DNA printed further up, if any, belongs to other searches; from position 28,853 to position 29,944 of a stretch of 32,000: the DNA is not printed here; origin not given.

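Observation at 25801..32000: CDP-3,6-dideoxyhexose cassette extended by aldolase-like, KdgK-like and YerE-like ThDP enzymes in a methanogen: candidate undescribed deoxysugar pathway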

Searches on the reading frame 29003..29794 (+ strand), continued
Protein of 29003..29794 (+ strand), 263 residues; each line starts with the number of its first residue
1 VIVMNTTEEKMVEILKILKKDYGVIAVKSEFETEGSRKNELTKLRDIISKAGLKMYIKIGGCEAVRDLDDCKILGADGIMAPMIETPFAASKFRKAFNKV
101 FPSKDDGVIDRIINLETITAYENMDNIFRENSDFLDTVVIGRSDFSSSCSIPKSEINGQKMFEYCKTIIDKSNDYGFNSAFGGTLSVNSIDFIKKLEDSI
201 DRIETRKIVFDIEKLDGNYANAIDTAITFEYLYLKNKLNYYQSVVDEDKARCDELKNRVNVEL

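Call 38: search_protein_families(library=pfam, proteins=[L020:10805-11485:+, L020:11482-12561:+, L020:6965-8059:+, L020:18764-19981:+, L029:6886-8076:+, L047:11811-12971:+, L052:9287-9970:+, L037:6916-8094:+, L038:10411-11076:+, L080:8982-9950:+], max_evalue=0.001)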
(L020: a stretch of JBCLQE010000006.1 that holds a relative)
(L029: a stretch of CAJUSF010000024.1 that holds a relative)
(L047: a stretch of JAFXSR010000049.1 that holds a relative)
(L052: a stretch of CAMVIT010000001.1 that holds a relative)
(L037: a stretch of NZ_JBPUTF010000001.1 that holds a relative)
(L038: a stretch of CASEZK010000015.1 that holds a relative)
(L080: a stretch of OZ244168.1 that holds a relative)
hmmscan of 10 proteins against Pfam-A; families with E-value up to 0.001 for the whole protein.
L020:10805-11485:+ (226 aa): 6 families
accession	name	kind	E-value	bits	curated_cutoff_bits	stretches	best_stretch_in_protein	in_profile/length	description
PF13561.12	adh_short_C2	-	1.4e-43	149.6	27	1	41-224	50-236/236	Enoyl-(Acyl carrier protein) reductase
PF00106.31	adh_short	-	5.6e-38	130.8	26.6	2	41-176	56-193/195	short chain dehydrogenase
PF23441.1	SDR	-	6.8e-07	29.4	27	1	60-222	90-254/258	SDR-like rossmann domain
PF08659.16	KR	-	7.9e-07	29.6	22.6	0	41-144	60-161/180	KR domain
PF01370.27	Epimerase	-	5.1e-06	26.5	20.9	1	9-119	1-115/240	NAD dependent epimerase/dehydratase family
PF04321.23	RmlD_sub_bind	-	3.5e-05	23.4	27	1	7-78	1-69/287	RmlD substrate binding domain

L020:11482-12561:+ (359 aa): 2 families
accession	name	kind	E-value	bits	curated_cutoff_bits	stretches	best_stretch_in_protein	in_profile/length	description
PF24621.2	DHQS_C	-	1.2e-34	119.8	27.6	1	174-316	1-143/144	3-dehydroquinate synthase C-terminal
PF01761.26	DHQ_synthase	-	3.1e-33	114.3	24.2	1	61-171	3-113/115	3-dehydroquinate synthase N-terminal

L020:6965-8059:+ (364 aa): 1 family
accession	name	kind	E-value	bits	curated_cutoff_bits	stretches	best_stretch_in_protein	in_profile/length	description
PF04443.18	LuxE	-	6.1e-53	180.5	24.9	1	8-360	19-387/391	Acyl-protein synthetase, LuxE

L020:18764-19981:+ (405 aa): 1 family
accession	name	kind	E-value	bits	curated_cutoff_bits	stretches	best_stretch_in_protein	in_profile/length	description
PF05893.19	LuxC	-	1.6e-23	83.7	21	1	90-261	86-251/401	Acyl-CoA reductase (LuxC)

L029:6886-8076:+ (396 aa): 6 families
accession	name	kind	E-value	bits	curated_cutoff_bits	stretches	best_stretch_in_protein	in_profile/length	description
PF02786.22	CPSase_L_D2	-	8.3e-16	58.6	19.8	1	107-308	2-210/211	Carbamoyl-phosphate synthase L chain, ATP binding domain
PF01071.24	GARS_A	-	1.6e-13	51.3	27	1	107-207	3-108/194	Phosphoribosylglycinamide synthetase, ATP-grasp (A) domain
PF02655.19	ATP-grasp_3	-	5.7e-10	39.9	23.2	1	107-275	4-156/160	ATP-grasp domain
PF13535.11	ATP-grasp_4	-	2.7e-06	27.5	27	1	141-281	2-157/160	ATP-grasp domain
PF08443.16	RimK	-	7.1e-05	22.9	21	1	119-209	16-104/188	RimK-like ATP-grasp domain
PF02222.28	ATP-grasp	-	0.00016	21.8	27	1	113-275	2-162/179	ATP-grasp domain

L047:11811-12971:+ (386 aa): 6 families
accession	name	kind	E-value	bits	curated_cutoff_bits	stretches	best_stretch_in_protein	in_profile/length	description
PF00155.27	Aminotran_1_2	-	9.3e-70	236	19.7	1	28-379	2-361/361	Aminotransferase class I and II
PF01041.23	DegT_DnrJ_EryC1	-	2.8e-13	50.3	19.8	1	99-200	50-145/360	DegT/DnrJ/EryC1/StrS aminotransferase family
PF01053.26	Cys_Met_Meta_PP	-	2.3e-08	33.4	27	1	98-203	77-176/381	Cys/Met metabolism PLP-dependent enzyme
PF00266.25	Aminotran_5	-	3.6e-07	29.9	21.5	1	90-201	63-176/371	Aminotransferase class-V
PF01212.27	Beta_elim_lyase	-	5.6e-06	26.3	27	1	46-200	15-168/288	Beta-eliminating lyase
PF00202.27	Aminotran_3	-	0.00099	18.3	30.5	0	91-202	120-232/403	Aminotransferase class-III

L052:9287-9970:+ (227 aa): 2 families
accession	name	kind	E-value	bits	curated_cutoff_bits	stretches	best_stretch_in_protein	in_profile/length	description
PF00175.26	NAD_binding_1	-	1.1e-07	32.9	22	1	116-207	1-107/109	Oxidoreductase NAD-binding domain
PF08022.18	FAD_binding_8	-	0.00021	21.8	22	1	21-108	17-90/109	FAD-binding domain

L037:6916-8094:+ (392 aa): 6 families
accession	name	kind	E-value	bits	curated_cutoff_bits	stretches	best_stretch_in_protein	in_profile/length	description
PF13489.12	Methyltransf_23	-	1.7e-19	70.6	27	1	87-235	11-162/164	Methyltransferase domain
PF08241.18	Methyltransf_11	-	1.2e-09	39.1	21.2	1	103-186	1-86/95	Methyltransferase domain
PF13847.12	Methyltransf_31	-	2.2e-08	34.3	27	1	100-234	5-140/145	Methyltransferase domain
PF08242.18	Methyltransf_12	-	1.1e-07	32.9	30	1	103-185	1-90/98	Methyltransferase domain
PF13649.12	Methyltransf_25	-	1e-06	29.7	27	1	102-185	1-91/97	Methyltransferase domain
PF07021.18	MetW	-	0.00034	20.7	21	1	88-191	3-106/193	Methionine biosynthesis protein MetW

L038:10411-11076:+ (221 aa): 4 families
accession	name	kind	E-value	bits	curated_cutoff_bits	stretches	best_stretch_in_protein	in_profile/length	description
PF13419.12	HAD_2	-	1.2e-39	136.7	23.8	1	5-186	1-178/178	Haloacid dehalogenase-like hydrolase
PF00702.32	Hydrolase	-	1.5e-22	81.3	26.4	1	3-180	2-191/191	haloacid dehalogenase-like hydrolase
PF12710.13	HAD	-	1.8e-07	32.2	27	1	5-177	1-189/189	haloacid dehalogenase-like hydrolase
PF13242.12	Hydrolase_like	-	6.8e-07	29.6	22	1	143-195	4-57/75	HAD-hyrolase-like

L080:8982-9950:+ (322 aa): 2 families
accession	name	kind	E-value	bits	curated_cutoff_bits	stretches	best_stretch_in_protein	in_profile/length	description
PF01370.27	Epimerase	-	6.5e-17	62.2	20.9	1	13-228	1-228/240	NAD dependent epimerase/dehydratase family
PF16363.11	GDP_Man_Dehyd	-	6.3e-05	23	27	1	142-230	152-242/332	GDP-mannose 4,6 dehydratase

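Call 39: search_protein_families(library=ncbifam, proteins=[L020:11482-12561:+, L020:10805-11485:+, L038:10411-11076:+, L052:9287-9970:+], max_evalue=0.00001)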
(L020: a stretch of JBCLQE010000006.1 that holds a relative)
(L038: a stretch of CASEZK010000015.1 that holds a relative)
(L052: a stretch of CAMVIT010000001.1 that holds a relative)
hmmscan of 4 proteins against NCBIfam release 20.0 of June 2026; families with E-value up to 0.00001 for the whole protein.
L020:11482-12561:+ (359 aa): 5 families
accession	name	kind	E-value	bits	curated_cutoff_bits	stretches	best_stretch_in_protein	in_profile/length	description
TIGR04425.1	P_lya_rel_AroB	hypoth_equivalog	3.2e-130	434.2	400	1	8-352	1-345/348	AroB-related putative sugar phosphate phospholyase (cyclizing)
TIGR01357.1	aroB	equivalog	1.7e-85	287.3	305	1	21-346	12-341/344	3-dehydroquinate synthase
NF004852.0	PRK06203.1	equivalog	1.4e-48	165.8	333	1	35-292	55-327/407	3-dehydroquinate synthase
NF010556.0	PRK13951.1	equivalog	1.1e-40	139.9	560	1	52-321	202-464/492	bifunctional shikimate kinase AroK/3-dehydroquinate synthase AroB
NF010627.0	PRK14021.1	equivalog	3.2e-38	131.4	565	1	63-348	244-537/542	bifunctional shikimate kinase/3-dehydroquinate synthase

L020:10805-11485:+ (226 aa): 213 families (the best 25 are shown)
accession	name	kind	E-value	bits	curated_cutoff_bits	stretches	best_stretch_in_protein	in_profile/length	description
TIGR01830.1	3oxo_ACP_reduc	equivalog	7.6e-51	173.1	297.75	1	40-222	54-237/239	3-oxoacyl-[acyl-carrier-protein] reductase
NF047420.2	EF_P_mod_YmfI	equivalog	7.9e-51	173.1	238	1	40-223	55-235/236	elongation factor P 5-aminopentanone reductase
NF009466.0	PRK12826.1-2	subfamily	3.8e-49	167.4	222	1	41-224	60-245/248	3-oxoacyl-ACP reductase FabG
NF004197.0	PRK05653.1-1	equivalog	1.7e-47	162.1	332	1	39-224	61-247/249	3-oxoacyl-ACP reductase FabG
NF005559.1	PRK07231.1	subfamily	2.1e-47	161.8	215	1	45-224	63-248/249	glucose 1-dehydrogenase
NF052558.1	MBtsdlDhBudC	equivalog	3.4e-45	154.6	270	1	42-224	58-242/250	meso-2,3-butanediol dehydrogenase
NF009464.0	PRK12824.1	subfamily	6e-45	153.8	269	1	40-224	58-243/245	3-oxoacyl-ACP reductase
TIGR01829.1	AcAcCoA_reduct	subfamily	3.3e-44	151.4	302.1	1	57-223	75-240/242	acetoacetyl-CoA reductase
NF004778.0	PRK06124.1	equivalog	7.7e-44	150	303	1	40-226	66-255/256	SDR family oxidoreductase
NF009468.0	PRK12826.1-4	equivalog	2.2e-43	148.8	318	1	41-224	63-248/256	SDR family oxidoreductase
NF004198.0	PRK05653.1-3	equivalog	3.2e-43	148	296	1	42-224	64-247/248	3-oxoacyl-ACP reductase FabG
NF004200.0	PRK05653.1-5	equivalog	4.1e-43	147.7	273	1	47-222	65-240/242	3-oxoacyl-ACP reductase FabG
NF053542.1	FlxB_rubin_SDR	equivalog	2.2e-42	145.4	340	1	49-222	69-238/239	flexirubin biosynthesis SDR family reductase FlxB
NF005067.0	PRK06484.1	equivalog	7.3e-42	143.6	713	1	40-224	61-252/524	short chain dehydrogenase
NF005893.0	PRK07856.1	equivalog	1.6e-41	142.3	255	1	7-222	10-240/255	SDR family oxidoreductase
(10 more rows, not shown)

L038:10411-11076:+ (221 aa): 24 families
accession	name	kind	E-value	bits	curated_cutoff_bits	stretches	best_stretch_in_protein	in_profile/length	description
NF009695.0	PRK13222.1-2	equivalog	2.2e-32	112.4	225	1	2-207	6-214/226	phosphoglycolate phosphatase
NF009804.0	PRK13288.1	equivalog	1.1e-24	87.1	218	1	4-200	5-196/215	pyrophosphatase PpaX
TIGR01449.2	PGP_bact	equivalog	2e-22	79.8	180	1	5-192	1-190/213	phosphoglycolate phosphatase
NF009698.0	PRK13223.1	equivalog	2.5e-21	76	466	1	2-215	13-229/272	phosphoglycolate phosphatase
NF009696.0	PRK13222.1-3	equivalog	1.2e-16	61.1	359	1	3-211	4-212/223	N-acetylmuramic acid 6-phosphate phosphatase MupP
TIGR01454.1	AHBA_synth_RP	hypoth_equivalog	1.3e-16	60.9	246.65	1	5-215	1-203/205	AHBA synthesis associated protein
NF009697.0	PRK13222.1-4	equivalog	8.9e-16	57.9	327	1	5-190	10-197/232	phosphoglycolate phosphatase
TIGR03351.1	PhnX-like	hypoth_equivalog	1.4e-14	54.6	218.9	1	3-201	2-206/220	phosphonatase-like hydrolase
NF009700.0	PRK13226.1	equivalog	1.6e-14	54.1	342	1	3-191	13-199/229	phosphoglycolate phosphatase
TIGR02009.1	PGMB-YQAB-SF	subfamily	2.7e-12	47.3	153.35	1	5-184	4-184/186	beta-phosphoglucomutase family hydrolase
TIGR02253.1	CTE7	subfamily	2.9e-12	46.9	169.75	1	3-194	3-201/221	TIGR02253 family HAD-type hydrolase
TIGR01662.1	HAD-SF-IIIA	subfamily_domain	3.3e-12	46.7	44.6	1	85-185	23-137/141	HAD-IIIA family hydrolase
NF009694.0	PRK13222.1-1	equivalog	5.6e-12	45.5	415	1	61-189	85-213/252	phosphoglycolate phosphatase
NF053653.1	InDiPhoBT2121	equivalog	5.8e-11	42.4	245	1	3-190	2-190/216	inorganic diphosphatase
NF009699.0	PRK13225.1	equivalog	2.1e-10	40.6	368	1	4-211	64-263/273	phosphoglycolate phosphatase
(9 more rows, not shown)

L052:9287-9970:+ (227 aa): 17 families
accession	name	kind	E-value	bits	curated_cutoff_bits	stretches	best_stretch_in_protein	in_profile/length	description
NF009805.0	PRK13289.1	equivalog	2e-17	63.2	432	1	33-221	184-387/399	NO-inducible flavohemoprotein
NF045803.1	MethMoxFADbindMmoC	equivalog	1e-15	57.4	500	1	29-223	135-337/343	aromatic/alkene monooxygenase hydroxylase FAD-binding subunit MmoC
TIGR02911.1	sulfite_red_B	equivalog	1.1e-14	54.2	288.6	1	32-222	29-220/261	anaerobic sulfite reductase subunit AsrB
NF005963.0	PRK08051.1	equivalog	4.2e-13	49.1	230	1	9-224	7-228/233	NAD(P)H-flavin reductase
NF006220.0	PRK08345.1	subfamily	1.1e-12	47.8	395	1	25-164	34-168/294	cytochrome-c3 hydrogenase subunit gamma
TIGR02160.1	PA_CoA_Oxy5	hypoth_equivalog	6.8e-11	41.6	420.8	1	27-221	26-236/352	1,2-phenylacetyl-CoA epoxidase subunit PaaE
NF000798.0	PRK00054.1-3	equivalog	1.7e-10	40.9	219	1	9-206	9-189/244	dihydroorotate dehydrogenase electron transfer subunit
NF040810.1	BenC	equivalog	2.9e-10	39.8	430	1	23-216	122-320/333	benzoate 1,2-dioxygenase electron transfer component BenC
TIGR01941.1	nqrF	equivalog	3.5e-10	39.4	295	1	89-226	249-403/405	NADH:ubiquinone reductase (Na(+)-transporting) subunit F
NF000796.0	PRK00054.1-1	equivalog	2.8e-09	36.6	224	1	18-163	13-141/254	dihydroorotate dehydrogenase electron transfer subunit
NF007964.0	PRK10684.1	equivalog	4.9e-09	35.6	383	1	12-222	16-233/333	NADH oxidoreductase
NF040830.1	sulfhyd_ShyC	equivalog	1.6e-08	34.1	600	1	20-154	23-152/288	NAD(P)-dependent hydrogenase/sulfhydrogenase 2 subunit gamma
NF000799.0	PRK00054.1-4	equivalog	2.1e-08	33.5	314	1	18-211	17-206/258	dihydroorotate dehydrogenase electron transfer subunit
NF052252.1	flav_redu_LuxG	exception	2.5e-07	30.1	340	1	10-213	5-215/232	flavin mononucleotide reductase LuxG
NF004862.0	PRK06222.1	subfamily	5.3e-07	29.4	220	1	32-217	26-206/281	sulfide/dihydroorotate dehydrogenase-like FAD/NAD-binding protein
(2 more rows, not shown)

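Call 44: predict_structure(alignment_id=A1)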
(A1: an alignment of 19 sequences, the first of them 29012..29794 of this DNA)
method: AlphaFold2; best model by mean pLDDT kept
length: 260 residues; sequences in the alignment: 19
mean_pLDDT: 90.3   pTM: 0.87
mean pLDDT of the five models: 90.3, 90.0, 89.9, 89.2, 89.2
residues with pLDDT >= 90: 193; 70-90: 51; 50-70: 14; < 50: 2
segments of 3 or more residues with pLDDT < 50: none
pLDDT, mean of each block of 10 residues (from residue 1): 90 96 85 68 94 81 82 91 91 89 86 96 94 95 95 95 98 95 92 96 95 93 96 87 92 78
secondary structure, 60 per line:
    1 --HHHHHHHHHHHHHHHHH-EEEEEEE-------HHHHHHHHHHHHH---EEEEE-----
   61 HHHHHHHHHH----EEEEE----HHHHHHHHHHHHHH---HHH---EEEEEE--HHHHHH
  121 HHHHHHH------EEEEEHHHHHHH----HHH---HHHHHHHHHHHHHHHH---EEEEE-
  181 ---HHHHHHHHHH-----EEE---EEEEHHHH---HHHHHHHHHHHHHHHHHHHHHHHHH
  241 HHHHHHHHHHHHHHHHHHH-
elements in order: H3-19 E21-27 H35-47 E51-55 H61-70 E75-79 H84-97 E107-112 H115-127 E134-138 H139-145 H156-171 E175-179 H184-193 E199-201 E205-208 H209-212 H216-259

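Call 48: fold_search(model_id=the predicted structure, library=pdb)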
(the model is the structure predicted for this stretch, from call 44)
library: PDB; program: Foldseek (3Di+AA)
matches with E <= 10: 1766; with E <= 0.001: 267
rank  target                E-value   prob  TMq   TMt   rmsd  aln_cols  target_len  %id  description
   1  3qv7_C                3.7e-08  1.00  0.54  0.37   6.3       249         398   18  Crystal structure of Leishmania mexicana pyruvate kinase(LmPYK)in complex with ponceau S and acid blue 25. (released 2011-06-29)
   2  8rtf_B                5.3e-08  1.00  0.54  0.37   7.6       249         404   18  Crystal structure of Trypanosoma congolense pyruvate kinase in complex with a single-domain antibody (TcoPYK-sdAb42) (released 2025-04-16)
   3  3qv8_A                1.1e-07  1.00  0.55  0.38   6.3       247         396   19  Crystal structure of Leishmania mexicana pyruvate kinase(LmPYK)in complex with benzothiazole-2,5-disulfonic acid. (released 2011-06-29)
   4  3qz6                  1.6e-07  1.00  0.55  0.56   7.1       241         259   16  The crystal structure of HpcH/HpaI aldolase from Desulfitobacterium hafniense DCB-2 (released 2011-03-16)
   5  5sci_A                1.7e-07  1.00  0.57  0.37   6.9       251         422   17  Structure of liver pyruvate kinase in complex with anthraquinone derivative 105 (released 2022-03-16)
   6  6gg3_I                1.9e-07  1.00  0.59  0.38   6.4       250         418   14  Crystal structure of M2 PYK in complex with Alanine. (released 2019-09-04)
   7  3qv7_B                2.1e-07  1.00  0.54  0.37   5.7       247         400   17  Crystal structure of Leishmania mexicana pyruvate kinase(LmPYK)in complex with ponceau S and acid blue 25. (released 2011-06-29)
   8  4tv6                  2.4e-07  1.00  0.56  0.64   4.1       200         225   16  Crystal Structure of Citrate Synthase Variant SbnG E151Q (released 2014-10-29)
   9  6tth_A                2.9e-07  1.00  0.61  0.40  11.6       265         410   15  PKM2 in complex with L-threonine (released 2020-01-15)
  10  3srk_B                3.0e-07  1.00  0.54  0.37   5.7       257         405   17  A new class of suicide inhibitor blocks nucleotide binding to pyruvate kinase (released 2012-07-18)
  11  3qv6_D                3.2e-07  1.00  0.54  0.37   6.3       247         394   19  Crystal structure of Leishmania mexicana pyruvate kinase(LmPYK)in complex with acid blue 80. (released 2011-06-29)
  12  5sci_G                3.4e-07  1.00  0.57  0.37   6.9       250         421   18  Structure of liver pyruvate kinase in complex with anthraquinone derivative 105 (released 2022-03-16)
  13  4rpp_D                3.8e-07  1.00  0.57  0.38   5.7       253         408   16  crystal structure of PKM2-K422R mutant bound with FBP (released 2015-02-25)
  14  6kkh_J                3.8e-07  1.00  0.55  0.43  11.3       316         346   13  Crystal structure of the oxalate bound malyl-CoA lyase from Roseiflexus castenholzii (released 2019-09-04)
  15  6kkh_H                4.3e-07  1.00  0.61  0.51   3.6       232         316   14  Crystal structure of the oxalate bound malyl-CoA lyase from Roseiflexus castenholzii (released 2019-09-04)
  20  7nnk_B                4.8e-07  1.00  0.57  0.60   4.0       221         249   16  Crystal structure of S116A mutant of hydroxy ketone aldolase (SwHKA) from Sphingomonas wittichii RW1 in complex with h (released 2022-11-16)
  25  7et9_A                6.1e-07  1.00  0.56  0.57   7.2       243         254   13  Crystal structure of AbHpaI-Zn-pyruvate complex, Class II aldolase, HpaI from Acinetobacter baumannii (released 2021-11-03)
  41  4b5w_C                1.3e-06  1.00  0.55  0.56   5.7       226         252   11  Crystal structures of divalent metal dependent pyruvate aldolase R70A mutant, HpaI, in complex with pyruvate (released 2012-08-29)
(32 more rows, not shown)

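Call 51: find_homologous_proteins(query=L065:4991-5764:+, max_evalue=1e-10)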
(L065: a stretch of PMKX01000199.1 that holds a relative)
Query L065:4991-5764:+ (258 aa): 5752 proteins with E <= 1e-10 among 7370 candidates; the best 120 are listed.
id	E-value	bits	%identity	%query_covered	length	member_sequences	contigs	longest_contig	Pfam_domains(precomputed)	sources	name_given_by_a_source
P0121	3.2e-162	556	100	100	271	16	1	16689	PF03328.21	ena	-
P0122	4.8e-139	480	86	100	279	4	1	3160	PF03328.21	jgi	jgi:4-hydroxy-2-oxoheptanedioate aldolase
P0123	1.5e-134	465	82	100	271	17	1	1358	PF03328.21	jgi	jgi:4-hydroxy-2-oxoheptanedioate aldolase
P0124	1.5e-133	462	81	100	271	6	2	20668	PF03328.21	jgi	jgi:4-hydroxy-2-oxoheptanedioate aldolase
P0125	3.6e-130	451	80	100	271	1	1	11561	PF03328.21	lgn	-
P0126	5.2e-125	434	76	100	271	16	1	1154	PF03328.21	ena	-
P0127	5.9e-125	434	77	100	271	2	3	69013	PF03328.21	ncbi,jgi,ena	jgi:hypothetical protein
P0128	1.7e-124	432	74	100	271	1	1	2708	PF03328.21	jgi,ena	-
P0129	4.7e-124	431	77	100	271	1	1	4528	PF03328.21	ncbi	-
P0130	6.8e-124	430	73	100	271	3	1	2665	PF03328.21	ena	-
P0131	1.2e-123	429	76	100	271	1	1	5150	PF03328.21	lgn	-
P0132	2.6e-123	428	79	100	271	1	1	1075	PF03328.21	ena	-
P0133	1.9e-122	426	72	100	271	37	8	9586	PF03328.21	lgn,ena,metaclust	metaclust:\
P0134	2.4e-122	425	75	100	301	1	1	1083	PF03328.21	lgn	-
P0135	3.2e-122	425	75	100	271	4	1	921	PF03328.21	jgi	jgi:4-hydroxy-2-oxoheptanedioate aldolase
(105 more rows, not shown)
